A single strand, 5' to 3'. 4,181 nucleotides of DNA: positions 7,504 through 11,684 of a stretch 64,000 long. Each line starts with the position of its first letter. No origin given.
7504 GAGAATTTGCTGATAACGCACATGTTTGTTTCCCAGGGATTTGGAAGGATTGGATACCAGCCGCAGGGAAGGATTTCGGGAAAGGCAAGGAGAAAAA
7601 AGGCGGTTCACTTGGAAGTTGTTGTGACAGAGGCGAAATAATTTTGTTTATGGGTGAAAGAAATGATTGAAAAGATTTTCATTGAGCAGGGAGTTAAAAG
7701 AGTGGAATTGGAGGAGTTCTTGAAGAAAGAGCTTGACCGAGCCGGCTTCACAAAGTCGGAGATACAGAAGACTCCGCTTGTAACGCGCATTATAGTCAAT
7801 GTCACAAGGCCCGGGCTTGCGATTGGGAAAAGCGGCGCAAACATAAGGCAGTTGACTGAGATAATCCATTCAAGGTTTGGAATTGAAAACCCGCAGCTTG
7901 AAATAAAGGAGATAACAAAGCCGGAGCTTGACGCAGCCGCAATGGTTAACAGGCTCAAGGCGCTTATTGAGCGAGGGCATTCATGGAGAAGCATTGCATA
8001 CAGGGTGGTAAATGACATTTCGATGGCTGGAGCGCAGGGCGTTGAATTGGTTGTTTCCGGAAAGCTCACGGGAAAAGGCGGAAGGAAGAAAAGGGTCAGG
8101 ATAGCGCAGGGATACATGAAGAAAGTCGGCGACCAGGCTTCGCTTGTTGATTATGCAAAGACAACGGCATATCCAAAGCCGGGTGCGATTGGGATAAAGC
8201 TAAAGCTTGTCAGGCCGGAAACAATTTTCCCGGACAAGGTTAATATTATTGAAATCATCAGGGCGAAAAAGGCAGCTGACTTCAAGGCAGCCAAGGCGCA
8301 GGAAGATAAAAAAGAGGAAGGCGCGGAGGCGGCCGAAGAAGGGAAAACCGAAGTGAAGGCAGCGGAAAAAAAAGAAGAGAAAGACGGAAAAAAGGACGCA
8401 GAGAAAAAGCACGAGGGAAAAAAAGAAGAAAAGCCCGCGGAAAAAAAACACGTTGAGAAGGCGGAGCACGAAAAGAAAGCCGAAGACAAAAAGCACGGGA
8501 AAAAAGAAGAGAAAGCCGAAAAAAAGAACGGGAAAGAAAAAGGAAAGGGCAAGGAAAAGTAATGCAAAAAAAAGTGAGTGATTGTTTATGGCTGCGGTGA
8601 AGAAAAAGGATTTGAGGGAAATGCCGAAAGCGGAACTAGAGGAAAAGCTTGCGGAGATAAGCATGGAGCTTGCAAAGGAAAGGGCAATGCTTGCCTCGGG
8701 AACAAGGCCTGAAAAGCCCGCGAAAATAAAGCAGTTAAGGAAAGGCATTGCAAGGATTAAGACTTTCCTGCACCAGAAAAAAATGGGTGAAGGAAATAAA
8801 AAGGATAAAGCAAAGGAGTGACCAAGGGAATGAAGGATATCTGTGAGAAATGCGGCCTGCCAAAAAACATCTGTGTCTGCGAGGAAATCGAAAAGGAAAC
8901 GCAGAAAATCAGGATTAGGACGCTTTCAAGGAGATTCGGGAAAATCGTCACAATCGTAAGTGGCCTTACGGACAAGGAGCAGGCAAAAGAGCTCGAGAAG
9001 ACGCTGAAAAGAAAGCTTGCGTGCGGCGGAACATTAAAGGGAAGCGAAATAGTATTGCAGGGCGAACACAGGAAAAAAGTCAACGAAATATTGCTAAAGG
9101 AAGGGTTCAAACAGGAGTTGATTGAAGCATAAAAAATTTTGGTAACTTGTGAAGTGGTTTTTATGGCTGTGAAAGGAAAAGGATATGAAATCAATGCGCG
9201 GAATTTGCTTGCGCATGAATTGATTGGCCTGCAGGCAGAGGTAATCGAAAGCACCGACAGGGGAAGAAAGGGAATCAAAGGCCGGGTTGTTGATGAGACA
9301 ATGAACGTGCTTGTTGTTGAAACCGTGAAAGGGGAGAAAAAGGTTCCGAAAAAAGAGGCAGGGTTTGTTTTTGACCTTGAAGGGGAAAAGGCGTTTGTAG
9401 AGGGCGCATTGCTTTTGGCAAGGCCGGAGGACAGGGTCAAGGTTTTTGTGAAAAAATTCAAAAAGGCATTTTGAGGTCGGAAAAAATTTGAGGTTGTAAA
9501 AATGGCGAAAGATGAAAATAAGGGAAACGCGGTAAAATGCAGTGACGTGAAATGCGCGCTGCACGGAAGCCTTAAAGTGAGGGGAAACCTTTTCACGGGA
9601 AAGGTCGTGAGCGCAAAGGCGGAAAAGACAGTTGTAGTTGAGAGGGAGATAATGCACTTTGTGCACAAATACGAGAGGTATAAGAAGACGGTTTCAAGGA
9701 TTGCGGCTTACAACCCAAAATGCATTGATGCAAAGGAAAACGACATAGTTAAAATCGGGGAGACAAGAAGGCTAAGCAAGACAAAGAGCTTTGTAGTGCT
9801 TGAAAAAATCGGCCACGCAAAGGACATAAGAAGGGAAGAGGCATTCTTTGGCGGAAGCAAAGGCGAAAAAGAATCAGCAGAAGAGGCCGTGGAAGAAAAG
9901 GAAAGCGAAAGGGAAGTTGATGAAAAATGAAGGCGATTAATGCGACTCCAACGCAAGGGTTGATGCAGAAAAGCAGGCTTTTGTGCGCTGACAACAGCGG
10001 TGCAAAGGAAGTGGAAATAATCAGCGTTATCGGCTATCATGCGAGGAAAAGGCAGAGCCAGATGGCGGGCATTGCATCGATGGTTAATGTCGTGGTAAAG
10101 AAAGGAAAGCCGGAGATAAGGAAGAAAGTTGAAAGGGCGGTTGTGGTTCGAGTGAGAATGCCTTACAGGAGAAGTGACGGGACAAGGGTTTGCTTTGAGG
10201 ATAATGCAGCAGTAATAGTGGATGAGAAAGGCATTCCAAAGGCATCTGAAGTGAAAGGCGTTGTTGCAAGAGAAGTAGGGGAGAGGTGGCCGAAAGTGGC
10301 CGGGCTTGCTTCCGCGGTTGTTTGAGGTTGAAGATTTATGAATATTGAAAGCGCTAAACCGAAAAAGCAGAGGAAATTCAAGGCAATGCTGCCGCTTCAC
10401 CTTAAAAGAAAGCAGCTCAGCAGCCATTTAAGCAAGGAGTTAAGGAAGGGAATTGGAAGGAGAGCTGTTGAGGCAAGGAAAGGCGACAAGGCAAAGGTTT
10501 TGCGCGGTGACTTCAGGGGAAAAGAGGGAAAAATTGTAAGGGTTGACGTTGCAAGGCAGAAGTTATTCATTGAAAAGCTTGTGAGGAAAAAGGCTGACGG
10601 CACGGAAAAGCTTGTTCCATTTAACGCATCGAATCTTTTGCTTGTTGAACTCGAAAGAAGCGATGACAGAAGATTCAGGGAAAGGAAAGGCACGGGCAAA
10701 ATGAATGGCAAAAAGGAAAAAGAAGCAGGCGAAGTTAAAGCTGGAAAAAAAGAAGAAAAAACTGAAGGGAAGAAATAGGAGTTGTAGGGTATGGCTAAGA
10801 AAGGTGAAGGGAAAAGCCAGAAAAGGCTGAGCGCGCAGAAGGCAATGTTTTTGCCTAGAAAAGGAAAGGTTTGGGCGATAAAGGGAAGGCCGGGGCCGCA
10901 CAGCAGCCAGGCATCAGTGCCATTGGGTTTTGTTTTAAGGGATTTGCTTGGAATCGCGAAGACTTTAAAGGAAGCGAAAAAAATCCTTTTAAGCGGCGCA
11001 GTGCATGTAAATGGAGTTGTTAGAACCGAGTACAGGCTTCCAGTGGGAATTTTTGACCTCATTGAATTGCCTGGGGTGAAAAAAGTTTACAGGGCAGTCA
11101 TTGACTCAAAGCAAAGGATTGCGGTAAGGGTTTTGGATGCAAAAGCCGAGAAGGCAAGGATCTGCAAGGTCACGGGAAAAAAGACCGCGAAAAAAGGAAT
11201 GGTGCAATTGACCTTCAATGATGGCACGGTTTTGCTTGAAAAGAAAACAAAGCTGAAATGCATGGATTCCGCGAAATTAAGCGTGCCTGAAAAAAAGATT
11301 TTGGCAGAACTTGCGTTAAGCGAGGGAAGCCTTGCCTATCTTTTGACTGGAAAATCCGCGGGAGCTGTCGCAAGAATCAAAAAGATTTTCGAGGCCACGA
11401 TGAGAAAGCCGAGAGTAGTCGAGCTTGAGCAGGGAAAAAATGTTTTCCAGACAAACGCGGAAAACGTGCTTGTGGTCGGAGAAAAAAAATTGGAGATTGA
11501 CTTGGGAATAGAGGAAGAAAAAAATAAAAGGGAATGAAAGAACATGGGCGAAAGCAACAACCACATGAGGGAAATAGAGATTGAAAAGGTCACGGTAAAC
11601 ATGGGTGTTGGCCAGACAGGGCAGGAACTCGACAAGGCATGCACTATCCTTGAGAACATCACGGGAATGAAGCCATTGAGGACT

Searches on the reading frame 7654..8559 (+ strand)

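Call 12: search_protein_families(library=pfam, proteins=[window:7654-8559:+], max_evalue=0.001)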
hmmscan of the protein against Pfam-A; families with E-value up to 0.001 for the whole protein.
window:7654-8559:+ (302 aa): 2 families
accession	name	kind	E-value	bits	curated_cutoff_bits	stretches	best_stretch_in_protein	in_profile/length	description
PF00189.25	Ribosomal_S3_C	-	3.5e-13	50.3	34.1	1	103-184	3-82/83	Ribosomal protein S3, C-terminal domain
PF07650.23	KH_2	-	7.6e-13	48.5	22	1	18-92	1-78/78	KH domain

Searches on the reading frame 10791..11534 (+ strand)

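Call 12: search_protein_families(library=pfam, proteins=[window:10791-11534:+], max_evalue=0.001)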
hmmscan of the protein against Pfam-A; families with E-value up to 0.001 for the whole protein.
window:10791-11534:+ (248 aa): 3 families
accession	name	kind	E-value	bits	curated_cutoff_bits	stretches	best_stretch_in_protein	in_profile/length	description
PF00900.26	Ribosomal_S4e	-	3.7e-14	52.7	25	1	97-170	2-75/75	Ribosomal family S4e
PF08071.17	RS4NT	-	7.5e-07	29.5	27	1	5-38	2-35/37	RS4NT (NUC023) domain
PF01479.30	S4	-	2.6e-05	24.3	22.8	1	53-89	10-46/48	S4 domain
